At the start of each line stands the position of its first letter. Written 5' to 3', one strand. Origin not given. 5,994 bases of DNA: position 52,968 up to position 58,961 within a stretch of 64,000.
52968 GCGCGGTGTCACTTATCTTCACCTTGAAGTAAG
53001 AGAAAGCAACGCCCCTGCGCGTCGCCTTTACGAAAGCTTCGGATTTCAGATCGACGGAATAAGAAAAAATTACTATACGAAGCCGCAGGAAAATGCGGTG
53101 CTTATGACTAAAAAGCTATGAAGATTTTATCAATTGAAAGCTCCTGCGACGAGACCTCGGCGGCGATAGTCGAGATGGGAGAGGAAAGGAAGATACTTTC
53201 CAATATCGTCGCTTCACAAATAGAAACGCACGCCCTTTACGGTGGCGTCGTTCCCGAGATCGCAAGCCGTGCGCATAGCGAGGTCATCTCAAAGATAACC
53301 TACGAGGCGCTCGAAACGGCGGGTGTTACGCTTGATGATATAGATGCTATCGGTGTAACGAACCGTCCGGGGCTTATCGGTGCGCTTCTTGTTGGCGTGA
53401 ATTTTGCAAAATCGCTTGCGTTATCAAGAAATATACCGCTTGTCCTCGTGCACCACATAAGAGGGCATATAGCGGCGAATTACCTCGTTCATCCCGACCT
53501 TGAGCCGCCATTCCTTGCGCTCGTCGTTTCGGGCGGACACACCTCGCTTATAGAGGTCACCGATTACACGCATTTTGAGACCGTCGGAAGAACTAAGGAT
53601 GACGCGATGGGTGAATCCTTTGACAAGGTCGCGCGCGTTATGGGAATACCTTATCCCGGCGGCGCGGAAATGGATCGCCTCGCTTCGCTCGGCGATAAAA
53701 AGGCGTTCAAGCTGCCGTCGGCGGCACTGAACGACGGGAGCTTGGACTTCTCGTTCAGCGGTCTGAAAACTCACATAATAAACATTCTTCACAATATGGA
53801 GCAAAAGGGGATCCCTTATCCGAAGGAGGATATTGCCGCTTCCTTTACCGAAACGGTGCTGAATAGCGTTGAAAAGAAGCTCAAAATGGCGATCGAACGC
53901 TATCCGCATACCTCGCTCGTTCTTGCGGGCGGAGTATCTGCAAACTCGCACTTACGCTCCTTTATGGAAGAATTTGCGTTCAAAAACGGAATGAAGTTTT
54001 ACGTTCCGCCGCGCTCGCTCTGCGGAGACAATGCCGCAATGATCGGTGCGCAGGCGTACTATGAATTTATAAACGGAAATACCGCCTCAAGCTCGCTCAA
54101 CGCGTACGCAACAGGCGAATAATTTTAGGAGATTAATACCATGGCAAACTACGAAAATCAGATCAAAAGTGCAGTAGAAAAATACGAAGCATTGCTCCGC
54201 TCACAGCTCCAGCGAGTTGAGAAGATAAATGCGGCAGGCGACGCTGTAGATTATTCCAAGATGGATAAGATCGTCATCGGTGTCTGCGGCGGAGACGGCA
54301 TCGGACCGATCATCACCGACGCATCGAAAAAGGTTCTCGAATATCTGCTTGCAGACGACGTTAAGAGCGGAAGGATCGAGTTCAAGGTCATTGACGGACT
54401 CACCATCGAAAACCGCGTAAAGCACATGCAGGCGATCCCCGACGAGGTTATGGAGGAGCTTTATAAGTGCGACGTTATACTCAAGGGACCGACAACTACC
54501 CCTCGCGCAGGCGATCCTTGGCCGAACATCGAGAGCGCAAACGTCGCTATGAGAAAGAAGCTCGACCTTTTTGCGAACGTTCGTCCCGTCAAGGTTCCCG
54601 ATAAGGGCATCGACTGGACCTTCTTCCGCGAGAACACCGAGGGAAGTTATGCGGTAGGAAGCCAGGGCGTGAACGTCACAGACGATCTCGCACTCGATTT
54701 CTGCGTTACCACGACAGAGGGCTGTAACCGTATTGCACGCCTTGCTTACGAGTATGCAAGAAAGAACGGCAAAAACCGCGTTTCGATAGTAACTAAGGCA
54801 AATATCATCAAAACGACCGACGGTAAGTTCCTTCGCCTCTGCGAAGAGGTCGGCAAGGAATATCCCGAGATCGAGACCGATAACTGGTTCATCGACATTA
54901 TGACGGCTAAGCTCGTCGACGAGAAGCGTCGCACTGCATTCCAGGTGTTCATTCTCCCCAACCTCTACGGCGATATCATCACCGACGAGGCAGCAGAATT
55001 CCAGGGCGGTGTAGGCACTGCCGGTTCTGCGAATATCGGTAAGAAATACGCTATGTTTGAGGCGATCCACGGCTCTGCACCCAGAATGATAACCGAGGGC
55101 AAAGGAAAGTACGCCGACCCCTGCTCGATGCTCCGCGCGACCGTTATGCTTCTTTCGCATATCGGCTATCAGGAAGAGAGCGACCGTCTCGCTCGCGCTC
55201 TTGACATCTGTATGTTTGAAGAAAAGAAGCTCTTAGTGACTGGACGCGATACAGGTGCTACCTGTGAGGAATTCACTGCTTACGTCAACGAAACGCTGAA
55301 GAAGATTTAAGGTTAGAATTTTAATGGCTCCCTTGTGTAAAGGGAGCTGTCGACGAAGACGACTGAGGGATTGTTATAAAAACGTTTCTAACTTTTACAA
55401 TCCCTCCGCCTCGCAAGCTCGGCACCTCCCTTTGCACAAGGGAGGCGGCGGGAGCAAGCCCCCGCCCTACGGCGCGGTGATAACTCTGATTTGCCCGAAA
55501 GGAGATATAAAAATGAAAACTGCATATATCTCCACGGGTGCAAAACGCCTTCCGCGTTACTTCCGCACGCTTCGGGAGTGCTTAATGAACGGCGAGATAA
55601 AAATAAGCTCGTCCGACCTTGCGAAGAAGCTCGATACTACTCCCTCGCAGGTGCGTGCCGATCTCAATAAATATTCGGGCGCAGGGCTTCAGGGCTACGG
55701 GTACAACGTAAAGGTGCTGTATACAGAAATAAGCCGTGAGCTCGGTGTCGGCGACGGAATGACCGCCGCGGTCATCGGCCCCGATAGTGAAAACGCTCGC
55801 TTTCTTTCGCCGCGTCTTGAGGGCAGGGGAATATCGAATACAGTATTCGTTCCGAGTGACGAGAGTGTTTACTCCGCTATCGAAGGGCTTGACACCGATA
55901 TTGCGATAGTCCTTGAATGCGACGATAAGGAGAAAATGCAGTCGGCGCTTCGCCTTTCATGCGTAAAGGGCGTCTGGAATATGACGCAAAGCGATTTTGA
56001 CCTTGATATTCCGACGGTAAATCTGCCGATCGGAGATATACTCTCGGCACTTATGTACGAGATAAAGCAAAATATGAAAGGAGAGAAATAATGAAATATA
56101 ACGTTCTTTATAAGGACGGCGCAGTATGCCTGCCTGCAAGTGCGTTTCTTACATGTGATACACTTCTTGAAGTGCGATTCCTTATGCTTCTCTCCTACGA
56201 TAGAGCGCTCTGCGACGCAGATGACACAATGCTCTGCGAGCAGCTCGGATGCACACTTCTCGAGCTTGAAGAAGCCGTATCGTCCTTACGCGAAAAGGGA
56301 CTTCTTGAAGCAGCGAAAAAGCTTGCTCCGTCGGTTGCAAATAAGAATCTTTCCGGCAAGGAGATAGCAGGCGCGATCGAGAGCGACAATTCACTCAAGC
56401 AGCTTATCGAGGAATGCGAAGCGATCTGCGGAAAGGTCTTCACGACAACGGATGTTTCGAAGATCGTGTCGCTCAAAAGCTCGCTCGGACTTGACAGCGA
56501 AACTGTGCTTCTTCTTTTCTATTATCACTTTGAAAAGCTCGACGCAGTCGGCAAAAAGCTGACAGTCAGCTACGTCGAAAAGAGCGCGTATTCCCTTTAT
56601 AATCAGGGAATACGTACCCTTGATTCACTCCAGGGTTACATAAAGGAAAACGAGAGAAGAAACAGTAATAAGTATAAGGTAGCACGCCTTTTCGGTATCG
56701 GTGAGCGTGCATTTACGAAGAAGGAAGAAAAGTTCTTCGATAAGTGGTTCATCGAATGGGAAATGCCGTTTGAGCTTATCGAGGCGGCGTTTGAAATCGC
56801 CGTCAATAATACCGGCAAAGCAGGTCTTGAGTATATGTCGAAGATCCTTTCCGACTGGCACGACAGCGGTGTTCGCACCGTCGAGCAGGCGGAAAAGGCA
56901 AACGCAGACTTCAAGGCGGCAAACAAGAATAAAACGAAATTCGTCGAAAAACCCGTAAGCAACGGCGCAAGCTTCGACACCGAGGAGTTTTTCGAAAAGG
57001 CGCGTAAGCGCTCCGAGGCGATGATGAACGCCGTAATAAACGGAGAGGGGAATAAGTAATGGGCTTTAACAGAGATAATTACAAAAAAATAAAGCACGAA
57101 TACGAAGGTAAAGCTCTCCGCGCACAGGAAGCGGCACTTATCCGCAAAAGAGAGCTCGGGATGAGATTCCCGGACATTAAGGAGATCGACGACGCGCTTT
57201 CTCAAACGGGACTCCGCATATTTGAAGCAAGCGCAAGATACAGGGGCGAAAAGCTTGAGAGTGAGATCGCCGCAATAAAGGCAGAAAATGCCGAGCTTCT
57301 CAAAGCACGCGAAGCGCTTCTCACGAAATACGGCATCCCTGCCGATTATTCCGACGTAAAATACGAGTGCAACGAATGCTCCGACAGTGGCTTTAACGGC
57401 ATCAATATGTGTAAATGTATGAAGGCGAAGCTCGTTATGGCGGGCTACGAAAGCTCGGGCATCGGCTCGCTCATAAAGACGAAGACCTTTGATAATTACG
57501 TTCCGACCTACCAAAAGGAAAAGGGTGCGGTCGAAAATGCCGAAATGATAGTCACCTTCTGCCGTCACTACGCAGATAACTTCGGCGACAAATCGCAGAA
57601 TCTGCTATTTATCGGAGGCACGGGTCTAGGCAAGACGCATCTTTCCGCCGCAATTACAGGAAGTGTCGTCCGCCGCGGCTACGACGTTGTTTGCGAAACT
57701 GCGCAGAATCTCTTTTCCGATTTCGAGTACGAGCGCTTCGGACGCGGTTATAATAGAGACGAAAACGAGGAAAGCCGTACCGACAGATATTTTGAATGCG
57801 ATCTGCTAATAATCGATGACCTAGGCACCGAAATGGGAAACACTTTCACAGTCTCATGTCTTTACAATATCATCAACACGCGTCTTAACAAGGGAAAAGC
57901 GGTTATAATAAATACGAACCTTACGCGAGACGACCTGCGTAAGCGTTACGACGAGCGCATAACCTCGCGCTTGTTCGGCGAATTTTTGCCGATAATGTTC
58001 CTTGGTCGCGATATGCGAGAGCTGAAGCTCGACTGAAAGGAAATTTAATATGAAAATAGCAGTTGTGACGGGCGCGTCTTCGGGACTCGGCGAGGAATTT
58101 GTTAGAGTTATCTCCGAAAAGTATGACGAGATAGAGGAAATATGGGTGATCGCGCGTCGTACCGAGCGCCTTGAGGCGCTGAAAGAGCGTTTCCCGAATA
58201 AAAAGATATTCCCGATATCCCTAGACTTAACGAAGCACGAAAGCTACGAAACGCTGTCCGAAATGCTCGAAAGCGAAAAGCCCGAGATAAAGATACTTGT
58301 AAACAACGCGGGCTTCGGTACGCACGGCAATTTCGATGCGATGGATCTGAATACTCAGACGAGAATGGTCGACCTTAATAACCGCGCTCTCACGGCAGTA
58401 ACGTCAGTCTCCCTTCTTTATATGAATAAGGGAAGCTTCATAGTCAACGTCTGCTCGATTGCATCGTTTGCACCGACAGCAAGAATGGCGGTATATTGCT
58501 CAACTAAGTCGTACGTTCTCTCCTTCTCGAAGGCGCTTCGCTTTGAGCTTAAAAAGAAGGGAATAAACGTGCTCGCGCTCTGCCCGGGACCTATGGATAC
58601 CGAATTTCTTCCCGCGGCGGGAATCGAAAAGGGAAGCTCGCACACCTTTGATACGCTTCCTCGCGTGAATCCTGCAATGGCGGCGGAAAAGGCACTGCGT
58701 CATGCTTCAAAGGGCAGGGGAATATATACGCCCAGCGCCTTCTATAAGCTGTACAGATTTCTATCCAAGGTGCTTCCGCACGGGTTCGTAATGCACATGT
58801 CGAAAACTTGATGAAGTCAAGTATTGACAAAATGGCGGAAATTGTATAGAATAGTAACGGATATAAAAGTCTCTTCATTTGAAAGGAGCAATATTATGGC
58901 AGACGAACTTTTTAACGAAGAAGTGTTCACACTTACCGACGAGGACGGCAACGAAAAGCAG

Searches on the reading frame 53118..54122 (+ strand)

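Call 25: search_protein_families(library=pfam, proteins=[window:53118-54122:+], max_evalue=0.0001)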
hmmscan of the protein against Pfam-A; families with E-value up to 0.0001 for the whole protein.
window:53118-54122:+ (334 aa): 3 families
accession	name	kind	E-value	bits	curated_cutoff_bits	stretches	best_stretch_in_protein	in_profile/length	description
PF00814.31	TsaD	-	2.1e-89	300.2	24.8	1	25-310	1-263/264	tRNA N6-adenosine threonylcarbamoyltransferase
PF22521.2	HypF_C_2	-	1.7e-06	28.4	27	1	219-306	152-236/241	Carbamoyltransferase, Kae1-like Domain, second subdomain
PF02543.21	Carbam_trans_N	-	5.6e-06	26.4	24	0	209-311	246-344/346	Carbamoyltransferase N-terminus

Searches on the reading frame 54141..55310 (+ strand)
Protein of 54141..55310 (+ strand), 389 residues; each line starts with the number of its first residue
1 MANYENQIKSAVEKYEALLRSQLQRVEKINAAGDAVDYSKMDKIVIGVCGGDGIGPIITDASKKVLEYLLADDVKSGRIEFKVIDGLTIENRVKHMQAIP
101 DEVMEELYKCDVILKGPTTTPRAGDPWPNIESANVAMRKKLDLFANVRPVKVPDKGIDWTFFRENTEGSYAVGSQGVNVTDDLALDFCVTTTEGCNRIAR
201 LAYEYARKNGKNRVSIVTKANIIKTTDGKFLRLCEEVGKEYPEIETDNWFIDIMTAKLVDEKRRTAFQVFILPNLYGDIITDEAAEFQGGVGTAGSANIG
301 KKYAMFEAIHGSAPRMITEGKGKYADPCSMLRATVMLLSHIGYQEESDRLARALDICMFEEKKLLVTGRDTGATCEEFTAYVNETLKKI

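Call 25: search_protein_families(library=pfam, proteins=[window:54141-55310:+], max_evalue=0.0001)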
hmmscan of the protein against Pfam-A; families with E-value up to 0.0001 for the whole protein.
window:54141-55310:+ (389 aa): 1 family
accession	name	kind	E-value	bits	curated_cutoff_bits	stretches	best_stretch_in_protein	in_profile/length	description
PF00180.25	Iso_dh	-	2.7e-65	221.4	27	1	46-379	2-345/348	Isocitrate/isopropylmalate dehydrogenase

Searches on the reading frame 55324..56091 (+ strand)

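Call 25: search_protein_families(library=pfam, proteins=[window:55324-56091:+], max_evalue=0.0001)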
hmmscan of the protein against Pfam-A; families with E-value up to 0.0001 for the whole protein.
window:55324-56091:+ (255 aa): 1 family
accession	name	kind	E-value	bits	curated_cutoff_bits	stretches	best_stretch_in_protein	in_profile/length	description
PF06971.19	Put_DNA-bind_N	-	2.8e-12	47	27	1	74-115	8-49/49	Putative DNA-binding protein N-terminus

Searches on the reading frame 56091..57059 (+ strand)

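Call 25: search_protein_families(library=pfam, proteins=[window:56091-57059:+], max_evalue=0.0001)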
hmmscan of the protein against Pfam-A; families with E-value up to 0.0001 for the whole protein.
window:56091-57059:+ (322 aa): 1 family
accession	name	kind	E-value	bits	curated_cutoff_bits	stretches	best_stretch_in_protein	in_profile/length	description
PF07261.16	DnaB_2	-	8.4e-28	96.3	22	2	206-270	10-73/74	Replication initiation and membrane attachment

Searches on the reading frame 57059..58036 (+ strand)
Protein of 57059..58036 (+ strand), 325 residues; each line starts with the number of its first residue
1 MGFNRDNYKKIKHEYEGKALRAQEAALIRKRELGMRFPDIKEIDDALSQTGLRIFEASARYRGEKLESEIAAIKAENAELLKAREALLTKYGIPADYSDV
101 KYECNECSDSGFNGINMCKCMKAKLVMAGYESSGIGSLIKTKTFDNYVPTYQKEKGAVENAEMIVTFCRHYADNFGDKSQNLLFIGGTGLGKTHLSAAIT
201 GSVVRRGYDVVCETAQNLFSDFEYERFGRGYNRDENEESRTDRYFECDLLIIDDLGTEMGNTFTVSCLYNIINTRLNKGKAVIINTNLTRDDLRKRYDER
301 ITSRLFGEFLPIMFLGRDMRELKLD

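Call 25: search_protein_families(library=pfam, proteins=[window:57059-58036:+], max_evalue=0.0001)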
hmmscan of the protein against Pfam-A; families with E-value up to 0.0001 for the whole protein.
window:57059-58036:+ (325 aa): 2 families
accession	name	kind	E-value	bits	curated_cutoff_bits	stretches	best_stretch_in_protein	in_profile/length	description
PF01695.23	IstB_IS21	-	7.9e-16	58.7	24.1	1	174-291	87-197/238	IstB-like ATP binding protein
PF00308.24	Bac_DnaA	-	1.5e-10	41.9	23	1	142-305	5-155/162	Bacterial DnaA ATPAse domain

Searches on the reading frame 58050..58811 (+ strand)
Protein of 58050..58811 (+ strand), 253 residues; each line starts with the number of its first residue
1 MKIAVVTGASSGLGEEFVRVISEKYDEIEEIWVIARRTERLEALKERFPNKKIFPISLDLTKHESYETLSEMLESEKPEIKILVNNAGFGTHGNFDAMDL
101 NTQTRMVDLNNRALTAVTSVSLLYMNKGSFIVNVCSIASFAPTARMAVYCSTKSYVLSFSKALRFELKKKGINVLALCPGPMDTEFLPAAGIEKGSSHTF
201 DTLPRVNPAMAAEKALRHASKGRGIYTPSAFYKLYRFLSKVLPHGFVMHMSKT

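Call 25: search_protein_families(library=pfam, proteins=[window:58050-58811:+], max_evalue=0.0001)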
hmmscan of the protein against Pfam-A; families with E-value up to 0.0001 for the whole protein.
window:58050-58811:+ (253 aa): 3 families
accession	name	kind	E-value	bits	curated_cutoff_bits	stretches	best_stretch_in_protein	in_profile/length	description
PF00106.31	adh_short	-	2.8e-37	128.5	26.6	1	2-187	1-187/195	short chain dehydrogenase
PF13561.12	adh_short_C2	-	3.4e-23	82.9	27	1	8-193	1-185/236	Enoyl-(Acyl carrier protein) reductase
PF08659.16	KR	-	1.8e-08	34.9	22.6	1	5-164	4-164/180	KR domain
